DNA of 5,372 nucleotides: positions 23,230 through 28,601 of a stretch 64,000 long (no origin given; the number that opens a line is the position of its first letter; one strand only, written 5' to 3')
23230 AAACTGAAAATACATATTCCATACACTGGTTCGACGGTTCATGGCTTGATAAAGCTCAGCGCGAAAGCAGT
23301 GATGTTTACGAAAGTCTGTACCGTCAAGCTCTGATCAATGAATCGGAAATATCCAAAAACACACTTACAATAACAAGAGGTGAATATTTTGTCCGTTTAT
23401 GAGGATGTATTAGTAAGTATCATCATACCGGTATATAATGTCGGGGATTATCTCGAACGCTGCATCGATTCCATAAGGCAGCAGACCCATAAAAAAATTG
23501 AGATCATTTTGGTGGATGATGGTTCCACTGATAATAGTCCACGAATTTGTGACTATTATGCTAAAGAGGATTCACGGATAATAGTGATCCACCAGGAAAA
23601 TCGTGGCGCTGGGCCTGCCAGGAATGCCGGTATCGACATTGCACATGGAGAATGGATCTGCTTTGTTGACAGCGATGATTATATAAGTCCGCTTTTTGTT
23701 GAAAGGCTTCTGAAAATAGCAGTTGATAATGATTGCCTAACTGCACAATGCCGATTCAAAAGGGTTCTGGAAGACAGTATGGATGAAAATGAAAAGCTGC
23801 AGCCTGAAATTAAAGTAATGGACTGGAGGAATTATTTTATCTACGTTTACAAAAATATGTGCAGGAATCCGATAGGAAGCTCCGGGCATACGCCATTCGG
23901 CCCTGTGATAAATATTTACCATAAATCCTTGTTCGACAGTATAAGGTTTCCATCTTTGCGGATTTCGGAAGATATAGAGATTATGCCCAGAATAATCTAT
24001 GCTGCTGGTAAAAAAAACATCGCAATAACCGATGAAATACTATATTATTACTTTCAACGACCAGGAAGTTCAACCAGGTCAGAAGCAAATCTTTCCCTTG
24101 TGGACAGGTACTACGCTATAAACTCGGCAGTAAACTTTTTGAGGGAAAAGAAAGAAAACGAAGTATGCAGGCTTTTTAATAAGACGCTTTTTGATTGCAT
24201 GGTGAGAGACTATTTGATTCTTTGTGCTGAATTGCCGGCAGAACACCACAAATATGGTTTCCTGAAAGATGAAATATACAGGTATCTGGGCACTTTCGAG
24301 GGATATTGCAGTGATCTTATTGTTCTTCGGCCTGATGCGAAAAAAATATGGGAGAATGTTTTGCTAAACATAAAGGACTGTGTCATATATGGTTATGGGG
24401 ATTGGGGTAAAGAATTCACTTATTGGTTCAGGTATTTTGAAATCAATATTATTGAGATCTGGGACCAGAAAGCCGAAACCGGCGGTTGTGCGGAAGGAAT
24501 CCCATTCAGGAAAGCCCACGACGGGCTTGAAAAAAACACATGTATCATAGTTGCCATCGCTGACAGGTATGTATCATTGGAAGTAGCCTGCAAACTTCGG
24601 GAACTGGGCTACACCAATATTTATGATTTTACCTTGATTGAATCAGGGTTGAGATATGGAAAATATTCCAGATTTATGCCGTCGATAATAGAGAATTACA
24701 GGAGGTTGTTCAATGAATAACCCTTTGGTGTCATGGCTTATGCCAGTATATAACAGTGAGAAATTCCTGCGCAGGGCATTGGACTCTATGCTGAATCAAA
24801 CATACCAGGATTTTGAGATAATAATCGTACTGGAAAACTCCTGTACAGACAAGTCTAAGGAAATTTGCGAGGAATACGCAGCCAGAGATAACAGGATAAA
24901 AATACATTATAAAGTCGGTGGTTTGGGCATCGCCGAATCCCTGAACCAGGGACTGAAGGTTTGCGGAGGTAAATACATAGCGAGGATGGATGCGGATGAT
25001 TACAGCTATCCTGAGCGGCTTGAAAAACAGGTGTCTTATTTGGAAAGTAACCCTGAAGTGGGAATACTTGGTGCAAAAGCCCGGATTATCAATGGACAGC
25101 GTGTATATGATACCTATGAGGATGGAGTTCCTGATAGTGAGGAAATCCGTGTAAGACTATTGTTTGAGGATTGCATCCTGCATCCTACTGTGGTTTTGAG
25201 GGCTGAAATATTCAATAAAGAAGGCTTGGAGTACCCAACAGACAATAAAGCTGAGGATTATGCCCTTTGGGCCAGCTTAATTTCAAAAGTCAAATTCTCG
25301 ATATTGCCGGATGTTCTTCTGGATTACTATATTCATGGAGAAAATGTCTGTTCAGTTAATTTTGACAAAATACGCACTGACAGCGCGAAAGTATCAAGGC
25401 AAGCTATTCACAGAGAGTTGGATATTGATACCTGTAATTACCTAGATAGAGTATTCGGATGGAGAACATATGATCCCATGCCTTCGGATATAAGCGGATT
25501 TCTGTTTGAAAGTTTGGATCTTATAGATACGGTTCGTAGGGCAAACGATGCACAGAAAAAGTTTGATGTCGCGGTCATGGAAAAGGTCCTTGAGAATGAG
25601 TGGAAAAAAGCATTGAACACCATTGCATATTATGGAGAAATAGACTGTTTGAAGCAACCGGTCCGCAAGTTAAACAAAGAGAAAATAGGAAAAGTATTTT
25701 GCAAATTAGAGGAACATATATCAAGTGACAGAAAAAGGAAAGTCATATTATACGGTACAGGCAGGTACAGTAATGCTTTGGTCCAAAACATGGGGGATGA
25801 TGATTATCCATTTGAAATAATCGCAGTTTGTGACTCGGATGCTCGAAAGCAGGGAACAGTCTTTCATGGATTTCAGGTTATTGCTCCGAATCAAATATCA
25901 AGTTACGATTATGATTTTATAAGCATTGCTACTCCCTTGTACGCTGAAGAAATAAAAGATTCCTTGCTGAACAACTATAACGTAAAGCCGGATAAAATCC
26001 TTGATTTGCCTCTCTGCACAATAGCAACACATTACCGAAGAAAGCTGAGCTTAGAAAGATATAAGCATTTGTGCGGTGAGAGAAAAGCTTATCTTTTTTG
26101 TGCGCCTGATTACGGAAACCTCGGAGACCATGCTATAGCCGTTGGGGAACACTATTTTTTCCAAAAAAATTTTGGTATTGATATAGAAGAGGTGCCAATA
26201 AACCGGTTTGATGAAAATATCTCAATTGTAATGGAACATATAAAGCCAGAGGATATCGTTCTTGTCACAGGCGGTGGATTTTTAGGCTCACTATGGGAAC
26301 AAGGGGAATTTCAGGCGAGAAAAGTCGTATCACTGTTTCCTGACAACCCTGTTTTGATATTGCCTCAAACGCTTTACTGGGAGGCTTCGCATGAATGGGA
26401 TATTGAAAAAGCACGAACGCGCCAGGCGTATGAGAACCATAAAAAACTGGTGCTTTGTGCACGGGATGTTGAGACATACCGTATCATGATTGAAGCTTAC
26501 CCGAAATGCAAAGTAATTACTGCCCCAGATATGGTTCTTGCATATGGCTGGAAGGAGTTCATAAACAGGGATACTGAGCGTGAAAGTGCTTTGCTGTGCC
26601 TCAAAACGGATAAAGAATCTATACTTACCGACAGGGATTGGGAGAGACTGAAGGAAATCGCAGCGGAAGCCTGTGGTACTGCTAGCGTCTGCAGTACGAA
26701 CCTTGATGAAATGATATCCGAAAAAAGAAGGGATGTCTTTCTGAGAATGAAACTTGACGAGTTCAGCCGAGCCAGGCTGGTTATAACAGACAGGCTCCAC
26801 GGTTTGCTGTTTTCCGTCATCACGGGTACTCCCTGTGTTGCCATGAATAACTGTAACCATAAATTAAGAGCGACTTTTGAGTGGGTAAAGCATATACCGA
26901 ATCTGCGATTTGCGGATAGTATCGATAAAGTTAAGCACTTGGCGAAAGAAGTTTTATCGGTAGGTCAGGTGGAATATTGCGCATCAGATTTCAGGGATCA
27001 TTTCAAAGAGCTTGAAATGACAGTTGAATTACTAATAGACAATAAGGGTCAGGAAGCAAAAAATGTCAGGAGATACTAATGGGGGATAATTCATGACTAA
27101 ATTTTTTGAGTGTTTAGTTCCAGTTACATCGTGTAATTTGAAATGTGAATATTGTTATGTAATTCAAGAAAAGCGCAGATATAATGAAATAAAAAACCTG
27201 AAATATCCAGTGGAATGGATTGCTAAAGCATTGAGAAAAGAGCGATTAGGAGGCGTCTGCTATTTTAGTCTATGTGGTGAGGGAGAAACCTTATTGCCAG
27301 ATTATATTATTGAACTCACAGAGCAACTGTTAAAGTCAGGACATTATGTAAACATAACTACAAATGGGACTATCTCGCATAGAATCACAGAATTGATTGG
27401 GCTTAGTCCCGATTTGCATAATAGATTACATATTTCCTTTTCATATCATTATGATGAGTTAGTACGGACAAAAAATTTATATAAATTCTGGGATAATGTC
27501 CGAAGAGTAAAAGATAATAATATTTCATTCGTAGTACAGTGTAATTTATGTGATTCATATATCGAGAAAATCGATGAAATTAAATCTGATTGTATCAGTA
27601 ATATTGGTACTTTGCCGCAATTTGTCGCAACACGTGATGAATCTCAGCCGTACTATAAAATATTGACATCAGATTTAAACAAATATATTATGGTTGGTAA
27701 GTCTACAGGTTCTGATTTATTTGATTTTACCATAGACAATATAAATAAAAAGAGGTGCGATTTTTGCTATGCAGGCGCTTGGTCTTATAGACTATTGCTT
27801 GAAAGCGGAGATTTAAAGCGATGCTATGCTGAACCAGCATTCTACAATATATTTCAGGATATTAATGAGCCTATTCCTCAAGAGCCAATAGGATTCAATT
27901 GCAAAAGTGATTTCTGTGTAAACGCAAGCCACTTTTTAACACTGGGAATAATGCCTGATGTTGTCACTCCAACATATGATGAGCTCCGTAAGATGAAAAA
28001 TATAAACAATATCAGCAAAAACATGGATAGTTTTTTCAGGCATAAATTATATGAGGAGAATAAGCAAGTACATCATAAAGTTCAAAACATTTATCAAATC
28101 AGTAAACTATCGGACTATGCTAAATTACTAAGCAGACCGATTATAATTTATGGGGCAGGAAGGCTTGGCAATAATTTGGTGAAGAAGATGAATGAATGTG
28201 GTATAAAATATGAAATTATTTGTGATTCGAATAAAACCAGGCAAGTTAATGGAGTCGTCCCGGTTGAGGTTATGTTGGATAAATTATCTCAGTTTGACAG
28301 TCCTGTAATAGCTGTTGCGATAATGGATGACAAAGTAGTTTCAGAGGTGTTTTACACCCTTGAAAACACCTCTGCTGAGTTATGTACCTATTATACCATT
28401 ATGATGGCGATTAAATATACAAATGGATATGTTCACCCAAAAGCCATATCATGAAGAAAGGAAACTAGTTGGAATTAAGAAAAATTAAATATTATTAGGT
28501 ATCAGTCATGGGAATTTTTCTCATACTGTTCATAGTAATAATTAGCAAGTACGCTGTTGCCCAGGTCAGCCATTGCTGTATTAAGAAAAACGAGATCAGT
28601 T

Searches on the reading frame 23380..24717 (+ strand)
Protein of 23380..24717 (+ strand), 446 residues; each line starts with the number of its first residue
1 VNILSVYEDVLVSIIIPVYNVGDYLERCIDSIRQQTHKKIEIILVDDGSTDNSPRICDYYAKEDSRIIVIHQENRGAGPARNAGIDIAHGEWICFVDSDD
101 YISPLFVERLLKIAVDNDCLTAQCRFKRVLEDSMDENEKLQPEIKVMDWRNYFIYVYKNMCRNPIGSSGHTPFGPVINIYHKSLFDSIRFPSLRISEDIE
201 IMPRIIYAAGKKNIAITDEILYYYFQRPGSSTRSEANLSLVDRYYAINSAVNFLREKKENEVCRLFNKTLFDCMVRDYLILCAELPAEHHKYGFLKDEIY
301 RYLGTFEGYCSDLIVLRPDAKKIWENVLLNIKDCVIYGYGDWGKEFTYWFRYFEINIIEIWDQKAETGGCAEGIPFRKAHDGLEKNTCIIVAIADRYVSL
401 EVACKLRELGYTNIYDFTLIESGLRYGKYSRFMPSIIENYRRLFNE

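Call 55: search_protein_families(library=pfam, proteins=[window:23380-24717:+], max_evalue=0.00001)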
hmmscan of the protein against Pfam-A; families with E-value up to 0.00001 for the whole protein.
window:23380-24717:+ (446 aa): 3 families
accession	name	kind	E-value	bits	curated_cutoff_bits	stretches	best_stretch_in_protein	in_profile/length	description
PF00535.33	Glycos_transf_2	-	3.5e-40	138.1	23.3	1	13-139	1-128/168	Glycosyl transferase family 2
PF10111.15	Glyco_tranf_2_2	-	2.1e-12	47.6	27.3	1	13-115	1-107/276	Glycosyltransferase like family 2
PF13641.12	Glyco_tranf_2_3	-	1.9e-08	35.1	27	1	12-123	3-120/230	Glycosyltransferase like family 2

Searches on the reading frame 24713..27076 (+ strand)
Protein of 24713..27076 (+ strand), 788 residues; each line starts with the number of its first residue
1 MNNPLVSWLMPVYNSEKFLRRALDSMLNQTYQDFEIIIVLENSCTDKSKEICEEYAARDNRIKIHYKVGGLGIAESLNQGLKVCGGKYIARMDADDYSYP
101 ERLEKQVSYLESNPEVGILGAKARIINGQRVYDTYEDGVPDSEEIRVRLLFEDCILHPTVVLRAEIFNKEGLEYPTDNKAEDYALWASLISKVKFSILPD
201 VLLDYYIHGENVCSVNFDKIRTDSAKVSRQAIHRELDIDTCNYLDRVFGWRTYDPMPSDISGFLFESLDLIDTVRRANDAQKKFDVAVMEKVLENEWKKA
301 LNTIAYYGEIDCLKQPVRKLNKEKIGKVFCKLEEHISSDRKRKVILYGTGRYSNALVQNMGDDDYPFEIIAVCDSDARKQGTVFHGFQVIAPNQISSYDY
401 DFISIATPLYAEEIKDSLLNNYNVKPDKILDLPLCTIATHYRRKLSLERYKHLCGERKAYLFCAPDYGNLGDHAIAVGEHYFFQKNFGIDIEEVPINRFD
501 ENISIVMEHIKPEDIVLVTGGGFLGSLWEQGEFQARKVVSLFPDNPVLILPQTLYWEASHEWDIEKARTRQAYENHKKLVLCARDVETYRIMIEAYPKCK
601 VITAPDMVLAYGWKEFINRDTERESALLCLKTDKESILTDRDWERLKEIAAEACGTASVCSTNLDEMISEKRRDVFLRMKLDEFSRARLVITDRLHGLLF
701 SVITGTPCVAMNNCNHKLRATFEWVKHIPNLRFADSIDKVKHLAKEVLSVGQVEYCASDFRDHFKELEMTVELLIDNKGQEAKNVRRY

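Call 55: search_protein_families(library=pfam, proteins=[window:24713-27076:+], max_evalue=0.00001)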
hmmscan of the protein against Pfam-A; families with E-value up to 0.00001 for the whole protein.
window:24713-27076:+ (788 aa): 4 families
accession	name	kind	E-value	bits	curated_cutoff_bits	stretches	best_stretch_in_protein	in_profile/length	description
PF00535.33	Glycos_transf_2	-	8.3e-34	117.4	23.3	1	7-136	1-129/168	Glycosyl transferase family 2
PF04230.19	PS_pyruv_trans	-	6.5e-25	89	25.3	1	469-714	1-279/280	Polysaccharide pyruvyl transferase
PF13641.12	Glyco_tranf_2_3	-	1.5e-11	45.2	27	1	8-191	5-196/230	Glycosyltransferase like family 2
PF10111.15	Glyco_tranf_2_2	-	1.1e-07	32.1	27.3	1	9-110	3-106/276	Glycosyltransferase like family 2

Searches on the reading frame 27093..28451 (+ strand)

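Call 55: search_protein_families(library=pfam, proteins=[window:27093-28451:+], max_evalue=0.00001)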
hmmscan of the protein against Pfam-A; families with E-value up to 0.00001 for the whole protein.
window:27093-28451:+ (453 aa): 1 family
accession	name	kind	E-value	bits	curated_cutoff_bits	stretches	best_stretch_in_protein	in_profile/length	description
PF04055.27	Radical_SAM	-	6.3e-10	39.9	29.5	1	10-145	3-142/166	Radical SAM superfamily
